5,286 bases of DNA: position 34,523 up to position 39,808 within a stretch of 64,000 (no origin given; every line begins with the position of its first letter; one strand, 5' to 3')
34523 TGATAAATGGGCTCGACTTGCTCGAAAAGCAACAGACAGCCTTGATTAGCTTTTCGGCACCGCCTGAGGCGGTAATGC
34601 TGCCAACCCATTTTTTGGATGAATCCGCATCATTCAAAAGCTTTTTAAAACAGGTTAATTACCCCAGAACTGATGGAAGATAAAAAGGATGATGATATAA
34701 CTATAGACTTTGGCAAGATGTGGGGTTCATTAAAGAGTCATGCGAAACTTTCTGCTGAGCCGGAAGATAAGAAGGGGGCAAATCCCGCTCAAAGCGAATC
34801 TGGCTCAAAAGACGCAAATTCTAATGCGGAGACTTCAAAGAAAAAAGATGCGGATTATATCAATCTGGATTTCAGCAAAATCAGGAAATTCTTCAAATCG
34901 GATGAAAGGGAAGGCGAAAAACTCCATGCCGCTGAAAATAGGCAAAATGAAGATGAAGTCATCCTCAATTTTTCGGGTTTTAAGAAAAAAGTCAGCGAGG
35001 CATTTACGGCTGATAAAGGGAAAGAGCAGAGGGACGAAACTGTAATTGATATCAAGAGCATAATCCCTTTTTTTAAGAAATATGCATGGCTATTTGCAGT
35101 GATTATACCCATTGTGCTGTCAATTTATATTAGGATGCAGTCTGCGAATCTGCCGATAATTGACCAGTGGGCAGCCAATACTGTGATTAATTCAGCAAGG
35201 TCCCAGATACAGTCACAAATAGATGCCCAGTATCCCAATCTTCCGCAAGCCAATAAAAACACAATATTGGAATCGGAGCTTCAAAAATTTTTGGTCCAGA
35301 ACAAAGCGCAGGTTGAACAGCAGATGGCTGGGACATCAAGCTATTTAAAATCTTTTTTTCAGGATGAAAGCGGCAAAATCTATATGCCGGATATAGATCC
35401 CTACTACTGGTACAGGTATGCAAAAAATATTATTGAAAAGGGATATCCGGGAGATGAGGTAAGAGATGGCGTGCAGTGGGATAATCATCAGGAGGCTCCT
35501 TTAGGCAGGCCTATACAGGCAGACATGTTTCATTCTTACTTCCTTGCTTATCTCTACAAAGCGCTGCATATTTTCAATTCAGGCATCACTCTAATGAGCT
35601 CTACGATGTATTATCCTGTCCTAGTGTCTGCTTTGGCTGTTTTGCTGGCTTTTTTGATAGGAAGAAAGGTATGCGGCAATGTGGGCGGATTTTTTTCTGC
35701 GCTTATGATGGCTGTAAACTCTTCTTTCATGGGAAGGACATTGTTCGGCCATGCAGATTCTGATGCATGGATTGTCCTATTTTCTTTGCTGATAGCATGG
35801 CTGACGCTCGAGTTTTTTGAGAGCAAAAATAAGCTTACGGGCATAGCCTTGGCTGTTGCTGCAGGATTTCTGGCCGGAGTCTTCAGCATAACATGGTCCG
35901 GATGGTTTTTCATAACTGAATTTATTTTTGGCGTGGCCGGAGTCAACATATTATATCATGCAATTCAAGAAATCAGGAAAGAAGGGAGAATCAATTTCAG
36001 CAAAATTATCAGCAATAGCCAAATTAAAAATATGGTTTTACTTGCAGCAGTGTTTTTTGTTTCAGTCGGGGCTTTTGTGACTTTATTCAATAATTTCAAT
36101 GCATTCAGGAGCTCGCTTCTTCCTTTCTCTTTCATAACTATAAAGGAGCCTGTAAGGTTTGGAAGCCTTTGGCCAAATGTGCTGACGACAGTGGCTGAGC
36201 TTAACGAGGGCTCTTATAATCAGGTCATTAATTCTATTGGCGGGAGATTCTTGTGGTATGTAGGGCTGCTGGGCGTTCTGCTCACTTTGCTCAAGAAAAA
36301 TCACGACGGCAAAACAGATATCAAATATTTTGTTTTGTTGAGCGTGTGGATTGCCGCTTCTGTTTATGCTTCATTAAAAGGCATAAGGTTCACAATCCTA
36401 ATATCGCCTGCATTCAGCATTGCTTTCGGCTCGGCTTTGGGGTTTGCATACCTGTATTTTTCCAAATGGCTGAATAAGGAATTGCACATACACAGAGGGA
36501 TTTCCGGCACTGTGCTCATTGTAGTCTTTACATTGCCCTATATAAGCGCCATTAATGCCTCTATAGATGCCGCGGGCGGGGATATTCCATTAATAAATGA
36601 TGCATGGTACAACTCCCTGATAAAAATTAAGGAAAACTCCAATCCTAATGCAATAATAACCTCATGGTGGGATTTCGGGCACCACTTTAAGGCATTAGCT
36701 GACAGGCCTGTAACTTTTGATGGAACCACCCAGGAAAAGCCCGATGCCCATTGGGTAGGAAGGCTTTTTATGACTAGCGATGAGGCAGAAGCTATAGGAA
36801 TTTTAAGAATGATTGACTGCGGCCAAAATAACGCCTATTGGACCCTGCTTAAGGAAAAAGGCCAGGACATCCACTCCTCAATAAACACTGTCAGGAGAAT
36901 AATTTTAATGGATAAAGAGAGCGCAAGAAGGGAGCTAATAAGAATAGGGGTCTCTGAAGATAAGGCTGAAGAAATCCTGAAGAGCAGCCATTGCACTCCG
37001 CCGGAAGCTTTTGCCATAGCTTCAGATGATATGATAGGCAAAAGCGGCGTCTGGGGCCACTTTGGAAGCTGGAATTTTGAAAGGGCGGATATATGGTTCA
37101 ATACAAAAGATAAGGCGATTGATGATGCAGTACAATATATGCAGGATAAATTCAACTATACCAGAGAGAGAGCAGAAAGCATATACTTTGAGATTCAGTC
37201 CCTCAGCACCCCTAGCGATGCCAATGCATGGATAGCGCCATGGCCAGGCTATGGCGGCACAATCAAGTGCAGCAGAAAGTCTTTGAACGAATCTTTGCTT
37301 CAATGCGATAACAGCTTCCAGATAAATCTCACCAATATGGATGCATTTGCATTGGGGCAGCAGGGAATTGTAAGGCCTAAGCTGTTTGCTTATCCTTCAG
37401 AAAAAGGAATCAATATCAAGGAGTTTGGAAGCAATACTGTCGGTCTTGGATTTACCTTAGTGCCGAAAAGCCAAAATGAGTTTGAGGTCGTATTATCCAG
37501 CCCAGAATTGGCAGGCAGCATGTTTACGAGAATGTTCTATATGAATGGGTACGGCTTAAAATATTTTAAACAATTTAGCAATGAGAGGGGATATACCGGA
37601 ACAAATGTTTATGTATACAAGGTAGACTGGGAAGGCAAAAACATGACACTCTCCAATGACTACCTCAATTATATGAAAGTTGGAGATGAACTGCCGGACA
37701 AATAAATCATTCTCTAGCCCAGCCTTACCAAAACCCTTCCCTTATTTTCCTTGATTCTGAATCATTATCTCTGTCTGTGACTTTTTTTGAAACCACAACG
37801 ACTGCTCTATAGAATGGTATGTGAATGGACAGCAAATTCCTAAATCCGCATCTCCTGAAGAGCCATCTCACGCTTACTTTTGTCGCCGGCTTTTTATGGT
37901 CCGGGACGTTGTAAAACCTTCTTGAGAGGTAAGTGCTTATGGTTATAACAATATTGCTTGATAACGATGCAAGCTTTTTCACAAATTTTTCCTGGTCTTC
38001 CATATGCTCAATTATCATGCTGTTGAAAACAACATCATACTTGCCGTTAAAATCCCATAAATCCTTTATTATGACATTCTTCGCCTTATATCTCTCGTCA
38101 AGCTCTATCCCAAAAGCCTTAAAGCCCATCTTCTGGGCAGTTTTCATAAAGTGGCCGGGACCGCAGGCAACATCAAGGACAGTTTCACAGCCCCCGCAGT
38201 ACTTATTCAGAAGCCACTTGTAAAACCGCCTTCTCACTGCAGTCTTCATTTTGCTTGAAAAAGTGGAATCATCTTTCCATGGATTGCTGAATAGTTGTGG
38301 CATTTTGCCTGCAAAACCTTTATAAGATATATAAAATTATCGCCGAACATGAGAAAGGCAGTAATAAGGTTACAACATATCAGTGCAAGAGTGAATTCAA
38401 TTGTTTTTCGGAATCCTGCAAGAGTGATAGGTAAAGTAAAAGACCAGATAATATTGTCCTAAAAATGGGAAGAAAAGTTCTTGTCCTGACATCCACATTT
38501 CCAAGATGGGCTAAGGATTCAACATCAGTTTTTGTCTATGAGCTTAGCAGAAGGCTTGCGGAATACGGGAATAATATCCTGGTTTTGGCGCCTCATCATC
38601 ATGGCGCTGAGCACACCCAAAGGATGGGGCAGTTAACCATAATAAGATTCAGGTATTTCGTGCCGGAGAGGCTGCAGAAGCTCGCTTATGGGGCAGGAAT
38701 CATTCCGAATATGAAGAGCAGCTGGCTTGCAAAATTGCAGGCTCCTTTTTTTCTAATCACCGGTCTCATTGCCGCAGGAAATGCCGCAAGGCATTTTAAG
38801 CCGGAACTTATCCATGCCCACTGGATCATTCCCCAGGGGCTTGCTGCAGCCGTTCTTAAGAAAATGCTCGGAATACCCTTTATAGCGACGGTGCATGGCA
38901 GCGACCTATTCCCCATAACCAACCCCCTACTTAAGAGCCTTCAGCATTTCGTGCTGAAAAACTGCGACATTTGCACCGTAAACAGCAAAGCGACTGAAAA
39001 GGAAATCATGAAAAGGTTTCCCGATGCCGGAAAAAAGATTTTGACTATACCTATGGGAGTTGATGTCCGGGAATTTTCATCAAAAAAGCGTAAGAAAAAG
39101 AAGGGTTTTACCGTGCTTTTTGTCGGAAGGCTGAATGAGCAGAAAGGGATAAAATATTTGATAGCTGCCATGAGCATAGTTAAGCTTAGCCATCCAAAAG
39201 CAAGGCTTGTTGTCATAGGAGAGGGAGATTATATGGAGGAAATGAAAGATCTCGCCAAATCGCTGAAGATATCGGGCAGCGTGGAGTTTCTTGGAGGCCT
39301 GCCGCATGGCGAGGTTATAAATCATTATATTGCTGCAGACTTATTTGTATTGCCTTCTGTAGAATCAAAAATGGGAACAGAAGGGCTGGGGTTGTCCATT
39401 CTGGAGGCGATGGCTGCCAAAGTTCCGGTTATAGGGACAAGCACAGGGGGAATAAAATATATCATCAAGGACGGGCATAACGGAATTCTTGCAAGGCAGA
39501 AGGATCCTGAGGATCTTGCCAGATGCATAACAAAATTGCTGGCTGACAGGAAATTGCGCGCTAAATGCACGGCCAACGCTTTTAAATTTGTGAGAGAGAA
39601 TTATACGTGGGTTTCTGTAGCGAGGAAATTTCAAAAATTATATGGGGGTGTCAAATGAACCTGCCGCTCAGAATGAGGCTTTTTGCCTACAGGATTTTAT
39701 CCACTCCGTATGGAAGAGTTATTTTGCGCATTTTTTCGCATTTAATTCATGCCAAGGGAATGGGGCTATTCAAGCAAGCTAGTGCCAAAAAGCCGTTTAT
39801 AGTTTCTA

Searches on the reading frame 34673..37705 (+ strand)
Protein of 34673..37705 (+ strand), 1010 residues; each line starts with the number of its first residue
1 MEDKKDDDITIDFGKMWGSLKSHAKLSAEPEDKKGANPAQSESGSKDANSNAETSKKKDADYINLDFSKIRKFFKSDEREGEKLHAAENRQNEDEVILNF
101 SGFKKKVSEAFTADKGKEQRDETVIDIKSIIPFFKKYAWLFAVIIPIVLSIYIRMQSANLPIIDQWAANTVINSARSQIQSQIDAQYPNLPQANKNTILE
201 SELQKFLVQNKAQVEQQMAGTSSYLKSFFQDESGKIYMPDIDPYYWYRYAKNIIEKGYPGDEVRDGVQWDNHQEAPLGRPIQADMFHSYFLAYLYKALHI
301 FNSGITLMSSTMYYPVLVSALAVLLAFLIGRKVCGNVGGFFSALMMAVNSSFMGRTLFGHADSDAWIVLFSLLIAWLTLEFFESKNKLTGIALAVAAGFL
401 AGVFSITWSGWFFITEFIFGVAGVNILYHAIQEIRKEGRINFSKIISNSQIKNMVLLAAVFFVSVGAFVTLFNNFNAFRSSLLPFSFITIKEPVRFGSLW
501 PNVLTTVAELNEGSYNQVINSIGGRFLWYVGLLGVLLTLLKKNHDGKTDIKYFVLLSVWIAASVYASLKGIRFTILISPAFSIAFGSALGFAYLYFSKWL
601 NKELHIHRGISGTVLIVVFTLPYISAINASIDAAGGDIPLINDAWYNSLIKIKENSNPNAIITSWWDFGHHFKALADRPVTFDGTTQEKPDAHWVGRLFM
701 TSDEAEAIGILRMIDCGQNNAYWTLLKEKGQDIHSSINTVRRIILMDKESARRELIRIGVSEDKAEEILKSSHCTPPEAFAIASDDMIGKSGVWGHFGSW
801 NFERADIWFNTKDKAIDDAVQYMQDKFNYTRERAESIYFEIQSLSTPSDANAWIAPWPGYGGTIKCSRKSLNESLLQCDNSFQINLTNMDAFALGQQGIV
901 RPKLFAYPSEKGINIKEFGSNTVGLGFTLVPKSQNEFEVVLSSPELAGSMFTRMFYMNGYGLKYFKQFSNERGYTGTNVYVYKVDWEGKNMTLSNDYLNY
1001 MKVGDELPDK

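Call 9: search_protein_families(library=pfam, proteins=[window:34673-37705:+], max_evalue=0.00001)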
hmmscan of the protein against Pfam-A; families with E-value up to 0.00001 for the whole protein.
window:34673-37705:+ (1010 aa): 1 family
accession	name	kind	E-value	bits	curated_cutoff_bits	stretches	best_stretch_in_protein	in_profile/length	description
PF02516.20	STT3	-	9.8e-43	147.6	24.5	1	215-605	6-380/405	Oligosaccharyl transferase STT3, N-terminal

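Call 16: find_related_loci(query=window:34673-37705:+, collection=genome_contigs, flank=10000)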
Query window:34673-37705:+ (1010 aa) in genome_contigs; peptide patterns used: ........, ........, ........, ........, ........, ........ (x = any residue, [..] = any of these).
170 stretches matched a pattern; 156 encode a relative of the query (tblastn E <= 1e-3); the best 80 are kept; 80 distinct loci.
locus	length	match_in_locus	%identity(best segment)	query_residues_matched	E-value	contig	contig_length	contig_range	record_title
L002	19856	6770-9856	49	1-1001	0e+0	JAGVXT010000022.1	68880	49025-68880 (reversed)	Candidatus Woesearchaeota archaeon isolate RIFCSPLOWO2_01_FULL_38_40 rifcsplowo2_01_scaffold_642, whole genome shotgun s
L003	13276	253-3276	50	57-1006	0e+0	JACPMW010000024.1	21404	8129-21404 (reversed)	MAG: Candidatus Woesearchaeota archaeon isolate NC_groundwater_559_Ag_S-0.1um_40_64 S35_SO-1_scaffold_14277, whole genom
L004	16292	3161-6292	49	1-1002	0e+0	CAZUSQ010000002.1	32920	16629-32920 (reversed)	MAG TPA_asm: uncultured Methanosarcinales archaeon isolate SRP269290_co1_892 genome assembly, contig: NODE_1427_length_3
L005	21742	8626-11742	49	1-998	0e+0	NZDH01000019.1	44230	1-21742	MAG: Candidatus Woesearchaeota archaeon isolate ARS106 MHASMcontig_604524, whole genome shotgun sequence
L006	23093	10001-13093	49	1-998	0e+0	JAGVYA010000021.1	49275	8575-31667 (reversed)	Candidatus Woesearchaeota archaeon isolate RIFCSPLOWO2_01_FULL_35_20 rifcsplowo2_01_scaffold_1589, whole genome shotgun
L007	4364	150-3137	50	63-1002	0e+0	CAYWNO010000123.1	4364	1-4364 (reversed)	MAG TPA_asm: uncultured Methanosarcinales archaeon isolate SRP178908_co1_9 genome assembly, contig: NODE_19145_length_43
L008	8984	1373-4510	47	1-1007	0e+0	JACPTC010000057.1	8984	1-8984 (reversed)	MAG: Candidatus Woesearchaeota archaeon isolate NC_groundwater_722_Ag_S-0.2um_37_15 S36_SO-2_scaffold_658104, whole geno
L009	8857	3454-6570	47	1-1002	0e+0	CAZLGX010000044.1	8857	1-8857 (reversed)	MAG TPA_asm: uncultured Methanosarcinales archaeon isolate SRP269290_co3_950 genome assembly, contig: NODE_10567_length_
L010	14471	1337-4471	48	1-1001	0e+0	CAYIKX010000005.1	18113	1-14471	MAG TPA_asm: uncultured Methanosarcinales archaeon isolate ERP119705_co20_50 genome assembly, contig: NODE_3135_length_1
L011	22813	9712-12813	48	1-1002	0e+0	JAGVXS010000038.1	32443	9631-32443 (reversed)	Candidatus Woesearchaeota archaeon isolate RIFCSPHIGHO2_02_FULL_40_54 rifcsphigho2_02_scaffold_2229, whole genome shotgu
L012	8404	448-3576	47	1-1002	0e+0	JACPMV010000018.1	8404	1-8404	MAG: Candidatus Woesearchaeota archaeon isolate NC_groundwater_558_Ag_S-0.1um_40_20 S35_SO-1_scaffold_122303, whole geno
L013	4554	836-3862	49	46-998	0e+0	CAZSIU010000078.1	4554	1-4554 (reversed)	MAG TPA_asm: uncultured Methanosarcinales archaeon isolate SRP178908_co1_292 genome assembly, contig: NODE_17887_length_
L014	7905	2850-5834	48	58-1002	0e+0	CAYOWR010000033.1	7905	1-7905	MAG TPA_asm: uncultured Methanosarcinales archaeon isolate binchicken_co251_888 genome assembly, contig: NODE_13134_leng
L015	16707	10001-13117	49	1-998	0e+0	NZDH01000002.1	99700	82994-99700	MAG: Candidatus Woesearchaeota archaeon isolate ARS106 31661, whole genome shotgun sequence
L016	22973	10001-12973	49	63-998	0e+0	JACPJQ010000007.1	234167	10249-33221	MAG: Candidatus Woesearchaeota archaeon isolate NC_groundwater_472_Ag_B-0.1um_38_40 S34_3B_scaffold_585965, whole genome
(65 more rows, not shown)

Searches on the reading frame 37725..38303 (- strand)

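Call 5: search_protein_families(library=pfam, proteins=[window:37725-38303:-], max_evalue=0.001)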
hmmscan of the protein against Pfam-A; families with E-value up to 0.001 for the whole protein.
window:37725-38303:- (192 aa): 4 families
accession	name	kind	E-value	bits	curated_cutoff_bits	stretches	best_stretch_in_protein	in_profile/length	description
PF13489.12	Methyltransf_23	-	1.1e-12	48.5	27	1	40-155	24-160/164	Methyltransferase domain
PF08241.18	Methyltransf_11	-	1.6e-05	25.9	21.2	1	43-112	1-84/95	Methyltransferase domain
PF13649.12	Methyltransf_25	-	3.4e-05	24.9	27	0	42-112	1-90/97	Methyltransferase domain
PF13847.12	Methyltransf_31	-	6.1e-05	23.2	27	0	41-69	6-37/145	Methyltransferase domain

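Call 65: search_protein_families(library=ncbifam, proteins=[window:37725-38303:-], max_evalue=0.000001)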
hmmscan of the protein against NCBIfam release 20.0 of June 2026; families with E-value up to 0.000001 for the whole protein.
window:37725-38303:- (192 aa): 0 families

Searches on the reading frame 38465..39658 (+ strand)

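Call 9: search_protein_families(library=pfam, proteins=[window:38465-39658:+], max_evalue=0.00001)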
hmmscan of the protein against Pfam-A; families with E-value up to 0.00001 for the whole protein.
window:38465-39658:+ (397 aa): 7 families
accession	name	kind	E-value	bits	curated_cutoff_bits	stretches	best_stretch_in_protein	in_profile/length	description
PF00534.26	Glycos_transf_1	-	2.6e-48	164.2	26.4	1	202-374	3-171/172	Glycosyl transferases group 1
PF13692.12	Glyco_trans_1_4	-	6e-38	130.7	27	1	215-361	2-142/142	Glycosyl transferases group 1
PF13439.12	Glyco_transf_4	-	5.5e-21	75.8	28.5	1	21-201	5-168/170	Glycosyltransferase Family 4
PF20706.3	GT4-conflict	-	3e-13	50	26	1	189-388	171-384/385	Family 4 Glycosyltransferase in conflict systems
PF13579.12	Glyco_trans_4_4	-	5.9e-12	46.6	29.7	1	22-196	5-156/158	Glycosyl transferase 4-like domain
PF13477.12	Glyco_trans_4_2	-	3.1e-09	37.6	23.4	1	103-171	65-136/139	Glycosyl transferase 4-like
PF13524.12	Glyco_trans_1_2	-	5.1e-09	36.7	25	1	244-389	13-142/144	Glycosyl transferase-like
